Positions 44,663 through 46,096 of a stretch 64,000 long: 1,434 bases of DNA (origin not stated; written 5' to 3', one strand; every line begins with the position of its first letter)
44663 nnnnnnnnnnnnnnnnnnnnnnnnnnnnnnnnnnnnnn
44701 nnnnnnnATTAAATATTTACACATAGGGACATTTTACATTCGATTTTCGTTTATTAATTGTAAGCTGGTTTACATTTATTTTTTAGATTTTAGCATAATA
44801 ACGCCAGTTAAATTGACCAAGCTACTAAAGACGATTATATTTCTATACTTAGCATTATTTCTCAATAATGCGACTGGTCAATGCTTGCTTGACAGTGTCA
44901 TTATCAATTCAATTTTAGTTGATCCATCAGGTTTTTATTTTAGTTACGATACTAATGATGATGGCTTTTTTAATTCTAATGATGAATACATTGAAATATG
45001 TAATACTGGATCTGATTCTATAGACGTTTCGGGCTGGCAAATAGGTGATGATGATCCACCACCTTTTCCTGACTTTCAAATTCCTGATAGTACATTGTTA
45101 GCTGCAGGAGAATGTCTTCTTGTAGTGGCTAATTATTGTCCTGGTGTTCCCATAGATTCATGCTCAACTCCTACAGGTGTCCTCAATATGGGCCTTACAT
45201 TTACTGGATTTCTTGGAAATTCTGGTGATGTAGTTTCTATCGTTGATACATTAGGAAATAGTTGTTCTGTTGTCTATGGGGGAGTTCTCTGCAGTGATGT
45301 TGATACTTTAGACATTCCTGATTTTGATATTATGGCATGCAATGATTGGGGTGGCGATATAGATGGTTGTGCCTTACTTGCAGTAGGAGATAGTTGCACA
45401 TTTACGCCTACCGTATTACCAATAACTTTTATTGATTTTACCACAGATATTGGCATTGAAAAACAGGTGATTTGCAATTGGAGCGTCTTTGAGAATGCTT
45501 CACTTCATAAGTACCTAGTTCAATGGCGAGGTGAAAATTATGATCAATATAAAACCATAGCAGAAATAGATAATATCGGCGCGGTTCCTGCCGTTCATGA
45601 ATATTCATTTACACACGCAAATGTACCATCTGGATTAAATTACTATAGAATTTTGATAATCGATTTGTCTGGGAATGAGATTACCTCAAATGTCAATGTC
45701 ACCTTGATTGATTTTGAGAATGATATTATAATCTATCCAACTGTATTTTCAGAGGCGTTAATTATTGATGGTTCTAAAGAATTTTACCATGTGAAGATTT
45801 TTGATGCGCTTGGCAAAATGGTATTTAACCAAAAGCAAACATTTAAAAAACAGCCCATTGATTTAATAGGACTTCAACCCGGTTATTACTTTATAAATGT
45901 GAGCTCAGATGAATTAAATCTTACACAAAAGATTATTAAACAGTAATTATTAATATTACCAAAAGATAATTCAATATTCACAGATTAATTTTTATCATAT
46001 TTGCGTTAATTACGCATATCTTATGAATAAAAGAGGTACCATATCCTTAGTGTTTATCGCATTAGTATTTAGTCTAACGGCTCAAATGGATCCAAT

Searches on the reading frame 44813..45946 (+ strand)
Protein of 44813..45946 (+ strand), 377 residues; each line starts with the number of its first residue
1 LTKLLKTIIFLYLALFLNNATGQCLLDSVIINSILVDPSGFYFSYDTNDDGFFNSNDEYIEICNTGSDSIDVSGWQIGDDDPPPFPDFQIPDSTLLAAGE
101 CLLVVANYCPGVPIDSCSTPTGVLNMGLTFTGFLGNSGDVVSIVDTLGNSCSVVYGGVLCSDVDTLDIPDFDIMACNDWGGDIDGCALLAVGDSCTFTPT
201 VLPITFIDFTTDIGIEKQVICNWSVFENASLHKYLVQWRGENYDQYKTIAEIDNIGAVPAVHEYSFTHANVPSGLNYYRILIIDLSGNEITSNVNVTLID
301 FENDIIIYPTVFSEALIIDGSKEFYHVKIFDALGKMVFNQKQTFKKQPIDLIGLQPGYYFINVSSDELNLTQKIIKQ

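Call 8: search_protein_families(library=pfam, proteins=[window:44813-45946:+], max_evalue=0.001)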
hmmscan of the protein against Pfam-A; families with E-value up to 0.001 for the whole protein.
window:44813-45946:+ (377 aa): 2 families
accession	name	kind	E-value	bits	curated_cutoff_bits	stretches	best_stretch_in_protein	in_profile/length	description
PF00932.25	LTD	-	2.8e-10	41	34.3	1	29-120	8-74/109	Lamin Tail Domain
PF18962.6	Por_Secre_tail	-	1.5e-09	38.4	27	1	307-375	1-74/75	Secretion system C-terminal sorting domain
